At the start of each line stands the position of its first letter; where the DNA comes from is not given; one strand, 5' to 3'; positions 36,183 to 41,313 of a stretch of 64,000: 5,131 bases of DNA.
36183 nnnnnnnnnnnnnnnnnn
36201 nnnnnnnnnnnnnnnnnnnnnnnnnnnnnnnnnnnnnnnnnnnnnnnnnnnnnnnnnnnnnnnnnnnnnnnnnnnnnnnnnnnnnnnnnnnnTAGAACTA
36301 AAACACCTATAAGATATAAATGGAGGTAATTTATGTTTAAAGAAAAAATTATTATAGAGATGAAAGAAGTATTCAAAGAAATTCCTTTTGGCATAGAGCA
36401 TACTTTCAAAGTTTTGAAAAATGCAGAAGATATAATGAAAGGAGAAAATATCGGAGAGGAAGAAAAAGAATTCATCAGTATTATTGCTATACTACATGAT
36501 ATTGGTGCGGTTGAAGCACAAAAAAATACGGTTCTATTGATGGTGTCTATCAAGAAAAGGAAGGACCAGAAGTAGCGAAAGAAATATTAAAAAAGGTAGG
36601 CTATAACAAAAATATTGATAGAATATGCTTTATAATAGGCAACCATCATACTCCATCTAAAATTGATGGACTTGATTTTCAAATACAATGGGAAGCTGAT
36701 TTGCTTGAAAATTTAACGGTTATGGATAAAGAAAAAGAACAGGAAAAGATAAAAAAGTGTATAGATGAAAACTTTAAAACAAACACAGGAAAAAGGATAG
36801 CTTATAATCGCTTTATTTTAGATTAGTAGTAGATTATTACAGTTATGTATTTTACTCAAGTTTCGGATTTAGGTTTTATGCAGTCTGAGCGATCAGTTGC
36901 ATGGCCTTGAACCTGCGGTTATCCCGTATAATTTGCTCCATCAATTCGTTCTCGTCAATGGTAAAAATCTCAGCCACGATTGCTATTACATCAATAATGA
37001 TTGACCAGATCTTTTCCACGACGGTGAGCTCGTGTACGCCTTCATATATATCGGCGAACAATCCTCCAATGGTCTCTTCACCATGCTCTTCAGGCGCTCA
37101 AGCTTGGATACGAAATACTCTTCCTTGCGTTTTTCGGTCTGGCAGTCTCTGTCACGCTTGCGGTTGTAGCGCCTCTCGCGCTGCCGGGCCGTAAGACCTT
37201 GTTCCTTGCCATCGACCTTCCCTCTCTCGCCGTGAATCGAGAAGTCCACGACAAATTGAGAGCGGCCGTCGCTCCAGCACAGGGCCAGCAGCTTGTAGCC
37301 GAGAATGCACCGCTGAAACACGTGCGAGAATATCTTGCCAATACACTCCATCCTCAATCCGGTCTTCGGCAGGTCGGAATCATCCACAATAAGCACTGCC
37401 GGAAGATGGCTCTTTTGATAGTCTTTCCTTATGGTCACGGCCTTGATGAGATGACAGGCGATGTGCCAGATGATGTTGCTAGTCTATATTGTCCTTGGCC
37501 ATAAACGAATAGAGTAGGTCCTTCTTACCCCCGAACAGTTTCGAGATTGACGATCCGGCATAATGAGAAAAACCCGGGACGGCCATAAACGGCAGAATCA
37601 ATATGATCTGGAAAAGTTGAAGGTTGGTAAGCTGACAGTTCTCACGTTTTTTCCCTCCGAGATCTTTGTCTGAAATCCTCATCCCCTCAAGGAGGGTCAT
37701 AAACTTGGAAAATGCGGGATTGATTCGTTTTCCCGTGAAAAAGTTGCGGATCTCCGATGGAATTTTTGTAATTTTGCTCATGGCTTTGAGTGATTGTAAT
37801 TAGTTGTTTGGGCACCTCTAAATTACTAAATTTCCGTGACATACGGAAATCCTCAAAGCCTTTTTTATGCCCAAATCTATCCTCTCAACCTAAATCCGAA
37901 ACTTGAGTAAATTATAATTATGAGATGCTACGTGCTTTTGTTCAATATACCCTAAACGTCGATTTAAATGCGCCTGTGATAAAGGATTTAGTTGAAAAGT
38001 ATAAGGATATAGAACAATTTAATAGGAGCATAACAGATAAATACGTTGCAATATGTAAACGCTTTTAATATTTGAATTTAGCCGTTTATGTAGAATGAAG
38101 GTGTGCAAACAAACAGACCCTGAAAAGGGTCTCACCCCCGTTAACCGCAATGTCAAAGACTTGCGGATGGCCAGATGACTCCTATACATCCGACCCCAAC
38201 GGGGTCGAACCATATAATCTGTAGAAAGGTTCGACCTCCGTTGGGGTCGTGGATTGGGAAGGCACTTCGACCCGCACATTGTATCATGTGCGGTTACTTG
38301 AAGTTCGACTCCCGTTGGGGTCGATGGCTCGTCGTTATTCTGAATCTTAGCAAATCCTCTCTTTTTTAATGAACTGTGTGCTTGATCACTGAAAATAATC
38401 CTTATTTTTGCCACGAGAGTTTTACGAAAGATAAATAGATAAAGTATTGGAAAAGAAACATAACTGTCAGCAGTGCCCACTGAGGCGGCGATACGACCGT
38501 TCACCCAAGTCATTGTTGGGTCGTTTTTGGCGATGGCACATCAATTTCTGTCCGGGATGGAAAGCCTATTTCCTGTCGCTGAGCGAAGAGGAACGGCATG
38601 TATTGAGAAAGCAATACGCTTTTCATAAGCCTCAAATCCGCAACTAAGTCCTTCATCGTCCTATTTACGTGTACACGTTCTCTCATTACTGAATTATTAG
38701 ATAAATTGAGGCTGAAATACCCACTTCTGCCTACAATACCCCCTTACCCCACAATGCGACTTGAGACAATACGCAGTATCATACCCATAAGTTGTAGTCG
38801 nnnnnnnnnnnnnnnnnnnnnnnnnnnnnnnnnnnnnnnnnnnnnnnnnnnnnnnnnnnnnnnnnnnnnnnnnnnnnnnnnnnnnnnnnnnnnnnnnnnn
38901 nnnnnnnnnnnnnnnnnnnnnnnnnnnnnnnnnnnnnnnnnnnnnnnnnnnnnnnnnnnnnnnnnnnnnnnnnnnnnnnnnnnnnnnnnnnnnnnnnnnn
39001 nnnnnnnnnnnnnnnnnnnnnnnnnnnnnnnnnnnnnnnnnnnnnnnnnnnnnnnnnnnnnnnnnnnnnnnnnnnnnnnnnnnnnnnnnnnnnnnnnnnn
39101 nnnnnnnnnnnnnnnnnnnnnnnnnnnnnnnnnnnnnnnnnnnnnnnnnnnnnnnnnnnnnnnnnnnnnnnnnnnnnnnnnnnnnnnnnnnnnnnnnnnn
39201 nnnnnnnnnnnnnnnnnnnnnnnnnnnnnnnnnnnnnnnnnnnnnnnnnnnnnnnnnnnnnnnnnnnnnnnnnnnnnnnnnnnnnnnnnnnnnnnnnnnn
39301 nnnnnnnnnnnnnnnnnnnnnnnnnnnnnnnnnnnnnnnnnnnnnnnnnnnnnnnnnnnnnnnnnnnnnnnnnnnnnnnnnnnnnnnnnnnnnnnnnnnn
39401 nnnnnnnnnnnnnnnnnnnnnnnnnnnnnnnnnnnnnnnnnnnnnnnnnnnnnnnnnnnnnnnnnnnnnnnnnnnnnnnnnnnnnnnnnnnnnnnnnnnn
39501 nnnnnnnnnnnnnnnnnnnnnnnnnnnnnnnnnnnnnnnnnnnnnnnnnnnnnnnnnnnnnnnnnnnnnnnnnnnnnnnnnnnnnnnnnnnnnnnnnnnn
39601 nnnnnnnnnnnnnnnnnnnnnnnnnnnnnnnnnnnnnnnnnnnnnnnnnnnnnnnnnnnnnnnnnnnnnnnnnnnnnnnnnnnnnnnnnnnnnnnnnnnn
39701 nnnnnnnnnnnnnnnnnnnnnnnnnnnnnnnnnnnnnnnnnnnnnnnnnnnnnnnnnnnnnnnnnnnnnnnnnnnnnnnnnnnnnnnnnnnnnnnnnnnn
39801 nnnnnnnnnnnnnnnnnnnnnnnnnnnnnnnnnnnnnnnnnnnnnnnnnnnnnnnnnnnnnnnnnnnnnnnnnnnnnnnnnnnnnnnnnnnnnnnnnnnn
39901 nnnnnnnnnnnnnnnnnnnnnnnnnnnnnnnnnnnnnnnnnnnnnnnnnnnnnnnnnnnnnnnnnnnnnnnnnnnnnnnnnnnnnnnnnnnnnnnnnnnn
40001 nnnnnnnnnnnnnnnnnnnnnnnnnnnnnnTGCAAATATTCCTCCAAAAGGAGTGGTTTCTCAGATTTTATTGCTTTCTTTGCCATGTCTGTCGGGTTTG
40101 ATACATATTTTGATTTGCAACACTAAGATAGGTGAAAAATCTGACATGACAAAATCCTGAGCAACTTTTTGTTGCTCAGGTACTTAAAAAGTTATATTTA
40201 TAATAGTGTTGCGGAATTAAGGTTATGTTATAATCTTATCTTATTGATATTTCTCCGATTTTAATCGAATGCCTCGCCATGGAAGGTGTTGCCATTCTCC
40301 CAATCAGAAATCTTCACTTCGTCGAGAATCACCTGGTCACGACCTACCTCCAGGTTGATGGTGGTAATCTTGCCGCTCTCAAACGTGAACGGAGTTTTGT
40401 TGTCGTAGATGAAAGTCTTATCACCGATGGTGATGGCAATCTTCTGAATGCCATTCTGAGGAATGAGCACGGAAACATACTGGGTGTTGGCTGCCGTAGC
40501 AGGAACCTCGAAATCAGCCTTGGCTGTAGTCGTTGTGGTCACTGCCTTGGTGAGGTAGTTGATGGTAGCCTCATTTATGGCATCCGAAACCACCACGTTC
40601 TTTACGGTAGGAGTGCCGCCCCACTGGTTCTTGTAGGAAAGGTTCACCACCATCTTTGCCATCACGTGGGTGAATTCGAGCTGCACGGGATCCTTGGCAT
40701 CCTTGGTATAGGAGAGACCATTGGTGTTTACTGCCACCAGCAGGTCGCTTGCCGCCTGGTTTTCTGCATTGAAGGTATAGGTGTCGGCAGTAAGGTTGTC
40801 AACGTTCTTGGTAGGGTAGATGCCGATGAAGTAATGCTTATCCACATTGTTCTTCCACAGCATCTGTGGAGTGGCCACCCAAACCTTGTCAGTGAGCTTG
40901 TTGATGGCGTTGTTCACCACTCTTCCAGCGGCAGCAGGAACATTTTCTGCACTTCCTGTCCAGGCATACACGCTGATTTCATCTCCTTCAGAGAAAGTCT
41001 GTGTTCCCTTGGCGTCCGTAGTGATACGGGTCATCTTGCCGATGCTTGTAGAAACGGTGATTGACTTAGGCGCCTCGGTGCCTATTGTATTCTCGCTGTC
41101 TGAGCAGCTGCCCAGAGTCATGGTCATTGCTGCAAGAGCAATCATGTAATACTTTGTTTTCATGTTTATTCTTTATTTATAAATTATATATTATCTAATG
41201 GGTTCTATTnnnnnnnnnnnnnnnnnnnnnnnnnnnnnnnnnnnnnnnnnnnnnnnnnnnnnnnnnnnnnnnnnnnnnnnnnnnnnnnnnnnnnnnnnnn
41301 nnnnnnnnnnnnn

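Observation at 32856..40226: IS1380-bracketed composite unit carrying an ErmG-like rRNA methyltransferase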

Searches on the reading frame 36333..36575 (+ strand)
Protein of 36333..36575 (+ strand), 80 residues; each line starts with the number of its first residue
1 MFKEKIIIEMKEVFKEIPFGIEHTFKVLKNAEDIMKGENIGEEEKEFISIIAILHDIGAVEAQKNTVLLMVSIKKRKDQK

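Call 5: search_protein_families(library=pfam, proteins=[window:36333-36575:+], max_evalue=0.01)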
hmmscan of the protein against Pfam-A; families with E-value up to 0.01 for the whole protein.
window:36333-36575:+ (80 aa): 1 family
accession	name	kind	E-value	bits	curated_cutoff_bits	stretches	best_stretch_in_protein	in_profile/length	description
PF01966.28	HD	-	3e-05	24.7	22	1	21-61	2-40/116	HD domain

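Call 7: search_protein_families(library=ncbifam, proteins=[window:36333-36575:+], max_evalue=0.01)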
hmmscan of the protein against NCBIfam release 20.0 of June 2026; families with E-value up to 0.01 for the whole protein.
window:36333-36575:+ (80 aa): 1 family
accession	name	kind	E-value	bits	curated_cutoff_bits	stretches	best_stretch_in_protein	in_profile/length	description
TIGR00277.1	HDIG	domain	0.00053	19.8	27.6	1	21-64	6-46/84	HDIG domain-containing metalloprotein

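Call 49: find_encoding_contigs(protein=window:36333-36575:+, flank=8000, max_places=10)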
Protein window:36333-36575:+ (80 aa): 24 contigs read that carry it; 10 places shown.
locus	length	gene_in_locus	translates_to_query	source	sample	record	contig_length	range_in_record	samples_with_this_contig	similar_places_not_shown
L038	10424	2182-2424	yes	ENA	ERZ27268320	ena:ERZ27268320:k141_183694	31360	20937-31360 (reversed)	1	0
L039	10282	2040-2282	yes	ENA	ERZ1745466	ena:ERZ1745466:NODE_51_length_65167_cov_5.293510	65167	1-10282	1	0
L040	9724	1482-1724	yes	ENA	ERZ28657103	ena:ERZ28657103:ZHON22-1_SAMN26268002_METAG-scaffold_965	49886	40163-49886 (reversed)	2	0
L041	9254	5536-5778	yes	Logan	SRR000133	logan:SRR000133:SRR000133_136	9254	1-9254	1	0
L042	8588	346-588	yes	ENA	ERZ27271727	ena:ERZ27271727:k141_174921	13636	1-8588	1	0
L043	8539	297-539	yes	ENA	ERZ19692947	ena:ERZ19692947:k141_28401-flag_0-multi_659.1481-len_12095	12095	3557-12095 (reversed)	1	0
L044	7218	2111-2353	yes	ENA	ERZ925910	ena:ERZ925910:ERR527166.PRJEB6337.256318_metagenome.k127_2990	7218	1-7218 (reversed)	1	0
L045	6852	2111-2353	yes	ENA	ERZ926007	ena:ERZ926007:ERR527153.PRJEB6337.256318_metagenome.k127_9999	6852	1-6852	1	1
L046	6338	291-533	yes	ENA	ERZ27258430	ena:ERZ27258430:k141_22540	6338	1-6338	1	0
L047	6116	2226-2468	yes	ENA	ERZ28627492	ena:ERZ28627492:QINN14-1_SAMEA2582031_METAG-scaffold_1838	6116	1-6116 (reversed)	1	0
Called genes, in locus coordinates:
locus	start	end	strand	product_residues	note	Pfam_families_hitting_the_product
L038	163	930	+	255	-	PF00398:RrnaAD, PF13649:Methyltransf_25 (weak)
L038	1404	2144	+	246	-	PF01209:Ubie_methyltran, PF05175:MTS, PF06325:PrmA, PF08003:Methyltransf_9, PF13489:Methyltransf_23, PF02353:CMAS, PF08241:Methyltransf_11, PF08242:Methyltransf_12, +3 more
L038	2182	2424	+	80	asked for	-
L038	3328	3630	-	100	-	-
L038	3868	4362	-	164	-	-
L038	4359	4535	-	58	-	-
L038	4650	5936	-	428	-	PF13701:DDE_Tnp_1_4, PF01609:DDE_Tnp_1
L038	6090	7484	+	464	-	-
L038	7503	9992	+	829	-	PF13734:Inhibitor_I69, PF01640:Peptidase_C10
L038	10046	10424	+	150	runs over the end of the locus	PF11396:PepSY_like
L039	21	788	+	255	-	PF00398:RrnaAD, PF13649:Methyltransf_25 (weak)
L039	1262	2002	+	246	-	PF01209:Ubie_methyltran, PF05175:MTS, PF06325:PrmA, PF08003:Methyltransf_9, PF13489:Methyltransf_23, PF02353:CMAS, PF08241:Methyltransf_11, PF08242:Methyltransf_12, +3 more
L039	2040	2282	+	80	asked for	-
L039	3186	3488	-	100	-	-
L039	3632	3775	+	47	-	-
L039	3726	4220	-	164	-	-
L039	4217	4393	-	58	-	-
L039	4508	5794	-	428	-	PF13701:DDE_Tnp_1_4, PF01609:DDE_Tnp_1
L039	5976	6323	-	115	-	PF07944:Beta-AFase-like_GH127_cat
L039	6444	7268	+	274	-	PF00702:Hydrolase, PF08282:Hydrolase_3, PF12710:HAD (faint), PF05116:S6PP (weak)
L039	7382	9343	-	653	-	PF14508:GH97_N, PF10566:Glyco_hydro_97, PF14509:GH97_C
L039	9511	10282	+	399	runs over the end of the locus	PF00291:PALP, PF13291:ACT_4 (faint), PF01842:ACT (faint)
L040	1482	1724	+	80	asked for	-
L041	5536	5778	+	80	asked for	-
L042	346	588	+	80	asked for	-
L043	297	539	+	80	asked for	-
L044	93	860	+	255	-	PF00398:RrnaAD, PF13649:Methyltransf_25 (weak)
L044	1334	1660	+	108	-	PF13489:Methyltransf_23, PF08003:Methyltransf_9, PF05175:MTS (weak), PF06325:PrmA (weak), PF13847:Methyltransf_31, PF08241:Methyltransf_11, PF08242:Methyltransf_12 (faint), PF13649:Methyltransf_25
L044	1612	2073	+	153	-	PF08241:Methyltransf_11, PF08242:Methyltransf_12 (weak), PF13489:Methyltransf_23 (weak), PF13649:Methyltransf_25 (weak)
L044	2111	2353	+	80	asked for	-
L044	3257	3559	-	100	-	-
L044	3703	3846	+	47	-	-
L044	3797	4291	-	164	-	-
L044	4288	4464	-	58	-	-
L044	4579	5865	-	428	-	PF13701:DDE_Tnp_1_4, PF01609:DDE_Tnp_1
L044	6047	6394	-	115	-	PF07944:Beta-AFase-like_GH127_cat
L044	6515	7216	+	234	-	?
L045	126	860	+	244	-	PF00398:RrnaAD, PF13649:Methyltransf_25 (weak)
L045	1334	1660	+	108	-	PF13489:Methyltransf_23, PF08003:Methyltransf_9, PF05175:MTS (weak), PF06325:PrmA (weak), PF13847:Methyltransf_31, PF08241:Methyltransf_11, PF08242:Methyltransf_12 (faint), PF13649:Methyltransf_25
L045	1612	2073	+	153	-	PF08241:Methyltransf_11, PF08242:Methyltransf_12 (weak), PF13489:Methyltransf_23 (weak), PF13649:Methyltransf_25 (weak)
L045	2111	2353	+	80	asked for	-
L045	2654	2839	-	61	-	-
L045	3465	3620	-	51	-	-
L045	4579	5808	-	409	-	PF13701:DDE_Tnp_1_4, PF01609:DDE_Tnp_1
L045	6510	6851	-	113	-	?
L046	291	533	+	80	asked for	-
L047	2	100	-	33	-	?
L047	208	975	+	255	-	PF00398:RrnaAD, PF13649:Methyltransf_25 (weak)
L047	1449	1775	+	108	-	PF13489:Methyltransf_23, PF08003:Methyltransf_9, PF05175:MTS (weak), PF06325:PrmA (weak), PF13847:Methyltransf_31, PF08241:Methyltransf_11, PF08242:Methyltransf_12 (faint), PF13649:Methyltransf_25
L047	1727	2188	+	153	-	PF08241:Methyltransf_11, PF08242:Methyltransf_12 (weak), PF13489:Methyltransf_23 (weak), PF13649:Methyltransf_25 (weak)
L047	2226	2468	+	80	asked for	-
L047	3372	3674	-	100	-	-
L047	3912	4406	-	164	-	-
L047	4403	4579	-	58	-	-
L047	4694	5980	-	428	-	PF13701:DDE_Tnp_1_4, PF01609:DDE_Tnp_1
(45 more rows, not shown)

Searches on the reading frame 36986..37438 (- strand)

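Call 5: search_protein_families(library=pfam, proteins=[window:36986-37438:-], max_evalue=0.01)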
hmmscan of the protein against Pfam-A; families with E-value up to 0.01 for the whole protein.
window:36986-37438:- (150 aa): 1 family
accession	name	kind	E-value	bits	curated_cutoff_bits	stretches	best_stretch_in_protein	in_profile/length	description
PF13546.12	DDE_5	-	0.002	18.2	27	1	14-107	78-162/272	DDE superfamily endonuclease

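Call 7: search_protein_families(library=ncbifam, proteins=[window:36986-37438:-], max_evalue=0.01)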
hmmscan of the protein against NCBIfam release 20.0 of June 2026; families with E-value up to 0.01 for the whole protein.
window:36986-37438:- (150 aa): 3 families
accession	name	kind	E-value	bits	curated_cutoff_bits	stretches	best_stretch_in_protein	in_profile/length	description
NF049925.1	transpos_IS4_4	equivalog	1.1e-25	90.3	250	1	9-125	98-205/449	IS4 family transposase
NF049921.1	transpos_IS701_2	equivalog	6.2e-07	29.1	250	1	12-114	59-136/318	IS701 family transposase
NF033540.2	transpos_IS701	equivalog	4.5e-05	22.9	150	1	11-86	77-146/363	IS701 family transposase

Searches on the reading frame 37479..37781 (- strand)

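Call 5: search_protein_families(library=pfam, proteins=[window:37479-37781:-], max_evalue=0.01)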
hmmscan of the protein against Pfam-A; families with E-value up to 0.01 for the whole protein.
window:37479-37781:- (100 aa): 0 families

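Call 7: search_protein_families(library=ncbifam, proteins=[window:37479-37781:-], max_evalue=0.01)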
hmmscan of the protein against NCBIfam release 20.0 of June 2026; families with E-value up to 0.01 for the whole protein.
window:37479-37781:- (100 aa): 1 family
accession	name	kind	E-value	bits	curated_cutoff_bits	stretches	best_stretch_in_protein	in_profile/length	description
NF049925.1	transpos_IS4_4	equivalog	0.0014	17.4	250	1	24-99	5-75/449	IS4 family transposase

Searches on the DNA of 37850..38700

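Call 62: search_rna_families(source=window, start=37850, end=38700, threshold=evalue, max_evalue=1)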
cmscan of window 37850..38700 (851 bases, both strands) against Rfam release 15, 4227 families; matches with E-value up to 1: 0.
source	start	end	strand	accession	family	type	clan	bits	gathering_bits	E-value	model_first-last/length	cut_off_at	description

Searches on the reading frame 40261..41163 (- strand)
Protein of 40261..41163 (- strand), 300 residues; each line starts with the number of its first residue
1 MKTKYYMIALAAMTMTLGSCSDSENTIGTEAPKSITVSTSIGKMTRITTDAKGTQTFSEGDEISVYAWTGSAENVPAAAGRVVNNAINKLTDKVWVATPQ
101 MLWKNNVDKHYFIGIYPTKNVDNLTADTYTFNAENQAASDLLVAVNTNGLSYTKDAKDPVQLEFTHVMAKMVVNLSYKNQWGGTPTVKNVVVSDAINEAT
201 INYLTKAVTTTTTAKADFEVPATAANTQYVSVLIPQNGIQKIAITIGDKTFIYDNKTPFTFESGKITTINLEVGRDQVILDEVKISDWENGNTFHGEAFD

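Call 5: search_protein_families(library=pfam, proteins=[window:40261-41163:-], max_evalue=0.01)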
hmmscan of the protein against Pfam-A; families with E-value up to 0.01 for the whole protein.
window:40261-41163:- (300 aa): 1 family
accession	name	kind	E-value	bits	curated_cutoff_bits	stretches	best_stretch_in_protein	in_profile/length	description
PF13149.12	Mfa_like_1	-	5.7e-40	138.3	27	1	45-288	1-246/246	Fimbrillin-like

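Call 15: find_encoding_contigs(protein=window:40261-41163:-, flank=10000, max_places=10)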
Protein window:40261-41163:- (300 aa): 23 contigs read that carry it; 10 places shown.
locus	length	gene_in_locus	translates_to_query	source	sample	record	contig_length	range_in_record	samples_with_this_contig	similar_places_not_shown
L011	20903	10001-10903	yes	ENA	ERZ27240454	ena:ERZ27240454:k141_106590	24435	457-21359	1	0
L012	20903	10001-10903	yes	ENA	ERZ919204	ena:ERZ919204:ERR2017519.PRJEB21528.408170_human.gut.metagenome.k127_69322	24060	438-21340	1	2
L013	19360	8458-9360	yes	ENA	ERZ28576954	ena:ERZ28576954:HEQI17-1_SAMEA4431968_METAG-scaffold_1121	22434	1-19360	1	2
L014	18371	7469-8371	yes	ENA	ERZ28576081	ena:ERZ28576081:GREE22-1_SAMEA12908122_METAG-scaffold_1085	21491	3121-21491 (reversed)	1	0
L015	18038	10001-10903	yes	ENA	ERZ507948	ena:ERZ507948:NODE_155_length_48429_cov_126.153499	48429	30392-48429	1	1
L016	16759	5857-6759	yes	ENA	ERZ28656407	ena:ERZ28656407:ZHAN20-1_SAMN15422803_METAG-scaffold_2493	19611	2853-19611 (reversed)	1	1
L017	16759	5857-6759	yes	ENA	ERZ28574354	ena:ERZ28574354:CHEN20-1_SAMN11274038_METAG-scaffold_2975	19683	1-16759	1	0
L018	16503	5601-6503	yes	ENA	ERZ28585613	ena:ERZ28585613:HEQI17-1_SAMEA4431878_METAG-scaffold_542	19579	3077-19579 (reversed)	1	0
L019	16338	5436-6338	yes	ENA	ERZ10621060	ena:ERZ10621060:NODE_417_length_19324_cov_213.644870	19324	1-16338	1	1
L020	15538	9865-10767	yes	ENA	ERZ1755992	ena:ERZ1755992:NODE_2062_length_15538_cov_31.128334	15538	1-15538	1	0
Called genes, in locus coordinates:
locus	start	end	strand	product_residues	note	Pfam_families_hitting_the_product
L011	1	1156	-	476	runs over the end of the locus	PF13727:CoA_binding_3, PF02397:Bac_transf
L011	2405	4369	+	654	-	PF13149:Mfa_like_1, PF13306:LRR_5 (faint)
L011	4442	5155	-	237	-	PF11750:DUF3307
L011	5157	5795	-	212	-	-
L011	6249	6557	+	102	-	PF01381:HTH_3, PF13443:HTH_26 (weak)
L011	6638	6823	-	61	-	-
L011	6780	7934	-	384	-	PF09820:AAA-ATPase_like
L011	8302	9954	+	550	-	PF13149:Mfa_like_1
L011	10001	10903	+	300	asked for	PF13149:Mfa_like_1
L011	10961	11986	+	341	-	PF13149:Mfa_like_1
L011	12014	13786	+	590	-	PF13149:Mfa_like_1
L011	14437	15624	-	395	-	PF01497:Peripla_BP_2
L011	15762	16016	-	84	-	-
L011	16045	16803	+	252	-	PF13505:OMP_b-brl (weak)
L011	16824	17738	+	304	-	PF08842:Mfa2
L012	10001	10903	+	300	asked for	PF13149:Mfa_like_1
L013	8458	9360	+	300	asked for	PF13149:Mfa_like_1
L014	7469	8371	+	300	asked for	PF13149:Mfa_like_1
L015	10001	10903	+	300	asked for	PF13149:Mfa_like_1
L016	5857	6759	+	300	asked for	PF13149:Mfa_like_1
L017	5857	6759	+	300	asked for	PF13149:Mfa_like_1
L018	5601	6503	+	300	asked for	PF13149:Mfa_like_1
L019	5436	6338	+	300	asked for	PF13149:Mfa_like_1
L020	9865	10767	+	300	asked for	PF13149:Mfa_like_1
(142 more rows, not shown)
